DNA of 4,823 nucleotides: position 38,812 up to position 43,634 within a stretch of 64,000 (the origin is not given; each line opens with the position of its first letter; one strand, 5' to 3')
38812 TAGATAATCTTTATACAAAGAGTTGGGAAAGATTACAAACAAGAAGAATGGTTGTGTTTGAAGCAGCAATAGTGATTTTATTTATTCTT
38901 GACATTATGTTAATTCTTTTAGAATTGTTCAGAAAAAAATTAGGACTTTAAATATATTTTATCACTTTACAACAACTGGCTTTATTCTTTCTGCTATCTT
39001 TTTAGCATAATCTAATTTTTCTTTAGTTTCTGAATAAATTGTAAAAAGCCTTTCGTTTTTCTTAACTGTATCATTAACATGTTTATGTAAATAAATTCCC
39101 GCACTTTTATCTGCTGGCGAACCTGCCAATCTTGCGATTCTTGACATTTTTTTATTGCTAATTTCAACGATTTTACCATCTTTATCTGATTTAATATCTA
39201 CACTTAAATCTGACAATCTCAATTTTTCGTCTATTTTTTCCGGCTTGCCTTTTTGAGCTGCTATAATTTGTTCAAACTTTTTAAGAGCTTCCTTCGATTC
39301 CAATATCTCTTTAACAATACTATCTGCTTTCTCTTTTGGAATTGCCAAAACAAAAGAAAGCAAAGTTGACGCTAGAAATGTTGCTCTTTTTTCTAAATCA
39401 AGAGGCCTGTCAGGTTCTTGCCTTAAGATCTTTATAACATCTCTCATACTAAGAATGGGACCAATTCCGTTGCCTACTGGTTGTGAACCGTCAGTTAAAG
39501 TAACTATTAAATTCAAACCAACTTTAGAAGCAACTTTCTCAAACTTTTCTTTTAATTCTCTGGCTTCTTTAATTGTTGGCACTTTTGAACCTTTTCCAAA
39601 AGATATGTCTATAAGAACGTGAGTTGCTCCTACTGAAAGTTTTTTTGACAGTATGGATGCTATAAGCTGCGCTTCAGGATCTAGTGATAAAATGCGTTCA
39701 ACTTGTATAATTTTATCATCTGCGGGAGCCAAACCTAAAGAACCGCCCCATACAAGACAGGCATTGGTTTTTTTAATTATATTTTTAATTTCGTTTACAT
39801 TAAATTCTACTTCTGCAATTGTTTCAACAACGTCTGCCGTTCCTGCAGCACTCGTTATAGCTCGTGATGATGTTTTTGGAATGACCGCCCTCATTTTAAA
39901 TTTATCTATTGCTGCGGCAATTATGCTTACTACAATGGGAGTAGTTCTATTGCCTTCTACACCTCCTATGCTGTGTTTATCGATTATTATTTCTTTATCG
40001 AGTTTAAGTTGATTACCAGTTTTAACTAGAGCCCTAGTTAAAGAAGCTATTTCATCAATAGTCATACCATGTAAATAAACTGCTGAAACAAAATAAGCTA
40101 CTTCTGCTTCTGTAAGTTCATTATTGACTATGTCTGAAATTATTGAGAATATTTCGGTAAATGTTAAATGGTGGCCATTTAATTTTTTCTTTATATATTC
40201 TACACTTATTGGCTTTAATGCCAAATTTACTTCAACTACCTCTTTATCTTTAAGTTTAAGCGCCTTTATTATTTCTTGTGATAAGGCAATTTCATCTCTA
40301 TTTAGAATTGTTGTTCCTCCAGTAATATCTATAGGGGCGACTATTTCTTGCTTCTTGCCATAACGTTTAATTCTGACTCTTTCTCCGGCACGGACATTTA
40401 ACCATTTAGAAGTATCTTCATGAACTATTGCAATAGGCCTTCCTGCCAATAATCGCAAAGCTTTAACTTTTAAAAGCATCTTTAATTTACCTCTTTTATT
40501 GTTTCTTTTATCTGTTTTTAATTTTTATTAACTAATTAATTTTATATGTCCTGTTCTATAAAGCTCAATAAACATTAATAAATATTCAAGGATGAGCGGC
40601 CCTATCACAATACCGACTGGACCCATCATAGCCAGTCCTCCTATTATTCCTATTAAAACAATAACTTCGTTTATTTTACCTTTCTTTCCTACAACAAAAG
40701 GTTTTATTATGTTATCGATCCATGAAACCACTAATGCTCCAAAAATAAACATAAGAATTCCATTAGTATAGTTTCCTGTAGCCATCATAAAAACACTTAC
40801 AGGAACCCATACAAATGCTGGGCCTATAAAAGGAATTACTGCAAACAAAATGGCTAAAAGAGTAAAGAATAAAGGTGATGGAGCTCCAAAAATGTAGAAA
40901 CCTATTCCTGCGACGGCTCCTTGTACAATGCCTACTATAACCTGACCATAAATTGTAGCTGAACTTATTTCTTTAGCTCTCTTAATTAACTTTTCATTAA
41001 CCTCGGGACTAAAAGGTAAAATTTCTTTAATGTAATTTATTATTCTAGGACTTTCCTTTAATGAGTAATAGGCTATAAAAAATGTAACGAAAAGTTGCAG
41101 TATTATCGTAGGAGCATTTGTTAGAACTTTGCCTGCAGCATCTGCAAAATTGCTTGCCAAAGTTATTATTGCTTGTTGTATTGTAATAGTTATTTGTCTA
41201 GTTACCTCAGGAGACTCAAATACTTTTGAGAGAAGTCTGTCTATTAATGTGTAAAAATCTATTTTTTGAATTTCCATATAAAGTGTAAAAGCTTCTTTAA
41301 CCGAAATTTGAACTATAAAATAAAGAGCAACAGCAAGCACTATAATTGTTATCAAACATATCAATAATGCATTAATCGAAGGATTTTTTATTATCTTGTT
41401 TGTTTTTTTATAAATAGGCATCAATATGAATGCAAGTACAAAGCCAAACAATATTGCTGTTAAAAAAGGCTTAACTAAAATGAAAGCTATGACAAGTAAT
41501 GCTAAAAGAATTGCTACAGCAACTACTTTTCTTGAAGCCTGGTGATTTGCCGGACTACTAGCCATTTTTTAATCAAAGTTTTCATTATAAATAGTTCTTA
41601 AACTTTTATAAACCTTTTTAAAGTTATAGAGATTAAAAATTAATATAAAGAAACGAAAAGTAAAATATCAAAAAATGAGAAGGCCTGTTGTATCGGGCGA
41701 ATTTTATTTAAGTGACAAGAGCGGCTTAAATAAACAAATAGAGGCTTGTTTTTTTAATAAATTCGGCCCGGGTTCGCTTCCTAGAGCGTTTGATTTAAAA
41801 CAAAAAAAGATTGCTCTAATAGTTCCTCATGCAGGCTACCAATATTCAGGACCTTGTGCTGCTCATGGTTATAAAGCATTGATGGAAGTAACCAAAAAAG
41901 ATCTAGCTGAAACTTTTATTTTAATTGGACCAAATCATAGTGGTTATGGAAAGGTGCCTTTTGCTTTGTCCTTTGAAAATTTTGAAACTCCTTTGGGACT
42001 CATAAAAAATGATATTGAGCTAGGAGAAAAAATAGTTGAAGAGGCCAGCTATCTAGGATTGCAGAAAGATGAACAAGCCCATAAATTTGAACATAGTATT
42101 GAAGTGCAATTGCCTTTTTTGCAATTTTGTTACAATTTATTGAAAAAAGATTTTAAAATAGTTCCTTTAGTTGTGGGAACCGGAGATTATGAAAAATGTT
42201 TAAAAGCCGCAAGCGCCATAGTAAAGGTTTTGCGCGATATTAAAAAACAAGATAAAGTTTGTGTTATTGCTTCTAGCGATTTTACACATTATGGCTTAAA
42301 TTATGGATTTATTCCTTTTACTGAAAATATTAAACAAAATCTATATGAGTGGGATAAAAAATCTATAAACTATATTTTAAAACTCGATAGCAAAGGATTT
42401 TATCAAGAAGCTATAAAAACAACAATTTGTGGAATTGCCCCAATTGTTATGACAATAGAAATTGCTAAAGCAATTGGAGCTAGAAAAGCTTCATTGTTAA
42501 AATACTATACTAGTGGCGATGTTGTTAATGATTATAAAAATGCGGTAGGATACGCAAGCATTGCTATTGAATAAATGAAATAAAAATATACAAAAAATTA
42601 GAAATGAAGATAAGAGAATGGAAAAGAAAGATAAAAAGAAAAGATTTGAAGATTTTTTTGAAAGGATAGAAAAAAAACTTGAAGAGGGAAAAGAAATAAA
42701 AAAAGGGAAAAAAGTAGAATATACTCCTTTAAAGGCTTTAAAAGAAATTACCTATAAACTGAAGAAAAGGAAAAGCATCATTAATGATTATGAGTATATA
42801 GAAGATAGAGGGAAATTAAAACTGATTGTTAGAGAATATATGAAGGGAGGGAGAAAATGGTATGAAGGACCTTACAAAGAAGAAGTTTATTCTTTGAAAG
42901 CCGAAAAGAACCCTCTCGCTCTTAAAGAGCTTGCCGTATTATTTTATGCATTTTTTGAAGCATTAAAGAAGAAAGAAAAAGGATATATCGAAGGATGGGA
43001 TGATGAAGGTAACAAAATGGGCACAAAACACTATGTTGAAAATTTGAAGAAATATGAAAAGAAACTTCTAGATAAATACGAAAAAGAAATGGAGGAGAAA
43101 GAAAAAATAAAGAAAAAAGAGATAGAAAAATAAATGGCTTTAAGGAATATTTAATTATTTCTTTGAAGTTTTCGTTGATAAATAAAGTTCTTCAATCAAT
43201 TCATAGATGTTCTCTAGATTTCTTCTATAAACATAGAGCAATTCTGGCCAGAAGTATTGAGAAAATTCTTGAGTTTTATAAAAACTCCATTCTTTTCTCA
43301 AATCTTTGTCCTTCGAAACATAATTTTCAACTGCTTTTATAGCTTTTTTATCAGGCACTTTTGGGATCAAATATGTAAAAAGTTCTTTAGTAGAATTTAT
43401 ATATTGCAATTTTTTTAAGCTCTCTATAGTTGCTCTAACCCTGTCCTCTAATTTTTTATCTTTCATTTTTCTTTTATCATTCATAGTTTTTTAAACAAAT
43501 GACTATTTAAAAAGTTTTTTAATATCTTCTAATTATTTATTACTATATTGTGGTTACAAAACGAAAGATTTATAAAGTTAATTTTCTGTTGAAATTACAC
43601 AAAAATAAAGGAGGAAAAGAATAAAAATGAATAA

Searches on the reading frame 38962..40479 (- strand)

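Call 30: search_protein_families(library=pfam, proteins=[window:38962-40479:-], max_evalue=0.01)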
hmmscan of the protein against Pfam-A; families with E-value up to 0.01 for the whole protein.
window:38962-40479:- (505 aa): 3 families
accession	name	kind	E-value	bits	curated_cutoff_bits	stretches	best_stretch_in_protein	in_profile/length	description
PF02885.22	Glycos_trans_3N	-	6.1e-18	64.8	26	1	94-155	2-63/63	Glycosyl transferase family, helical bundle domain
PF07831.19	PYNP_C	-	1.1e-11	44.7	27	1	439-494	4-66/75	Pyrimidine nucleoside phosphorylase C-terminal domain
PF00591.27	Glycos_transf_3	-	7.8e-08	32.7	27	1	164-246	3-82/253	Glycosyl transferase family, a/b domain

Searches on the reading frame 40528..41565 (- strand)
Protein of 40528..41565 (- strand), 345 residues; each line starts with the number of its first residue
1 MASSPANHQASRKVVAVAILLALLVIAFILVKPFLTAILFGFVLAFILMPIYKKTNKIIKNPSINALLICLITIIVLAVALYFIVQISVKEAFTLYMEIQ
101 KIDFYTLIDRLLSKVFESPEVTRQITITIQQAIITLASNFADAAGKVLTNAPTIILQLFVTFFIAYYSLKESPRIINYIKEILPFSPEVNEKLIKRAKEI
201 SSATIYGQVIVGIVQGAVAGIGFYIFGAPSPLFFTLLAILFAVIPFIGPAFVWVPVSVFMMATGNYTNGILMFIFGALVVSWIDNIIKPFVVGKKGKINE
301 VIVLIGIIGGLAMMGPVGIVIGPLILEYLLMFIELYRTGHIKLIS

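Call 30: search_protein_families(library=pfam, proteins=[window:40528-41565:-], max_evalue=0.01)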
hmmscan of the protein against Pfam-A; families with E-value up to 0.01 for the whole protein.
window:40528-41565:- (345 aa): 1 family
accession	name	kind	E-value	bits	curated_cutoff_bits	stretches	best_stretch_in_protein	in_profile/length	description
PF01594.21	AI-2E_transport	-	3.2e-45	155.2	34.3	1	18-336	5-326/327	AI-2E family transporter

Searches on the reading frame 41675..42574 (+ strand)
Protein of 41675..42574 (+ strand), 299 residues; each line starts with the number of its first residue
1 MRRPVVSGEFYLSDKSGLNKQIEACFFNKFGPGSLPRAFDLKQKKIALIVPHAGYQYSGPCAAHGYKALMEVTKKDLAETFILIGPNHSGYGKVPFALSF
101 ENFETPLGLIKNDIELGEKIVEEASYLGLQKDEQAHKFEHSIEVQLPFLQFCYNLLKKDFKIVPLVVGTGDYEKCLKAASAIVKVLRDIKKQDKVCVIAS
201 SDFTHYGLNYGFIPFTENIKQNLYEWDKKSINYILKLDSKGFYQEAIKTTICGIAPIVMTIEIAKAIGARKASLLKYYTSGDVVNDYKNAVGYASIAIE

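Call 30: search_protein_families(library=pfam, proteins=[window:41675-42574:+], max_evalue=0.01)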
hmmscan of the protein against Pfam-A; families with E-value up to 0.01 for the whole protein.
window:41675-42574:+ (299 aa): 2 families
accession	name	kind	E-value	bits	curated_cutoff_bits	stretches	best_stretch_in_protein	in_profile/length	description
PF01875.22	Memo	-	7.2e-69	232.4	27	1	4-296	2-268/269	Memo-like protein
PF17448.7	YqaH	-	0.0047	17.7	31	0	166-195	32-61/88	Uncharacterized YqaH-like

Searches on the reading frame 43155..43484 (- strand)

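Call 30: search_protein_families(library=pfam, proteins=[window:43155-43484:-], max_evalue=0.01)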
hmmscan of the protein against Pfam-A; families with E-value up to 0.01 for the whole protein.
window:43155-43484:- (109 aa): 1 family
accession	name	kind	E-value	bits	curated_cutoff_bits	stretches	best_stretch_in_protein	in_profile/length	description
PF06757.18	Ins_allergen_rp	-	0.0081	16.5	23.2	0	34-78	4-48/174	Insect allergen related repeat, nitrile-specifier detoxification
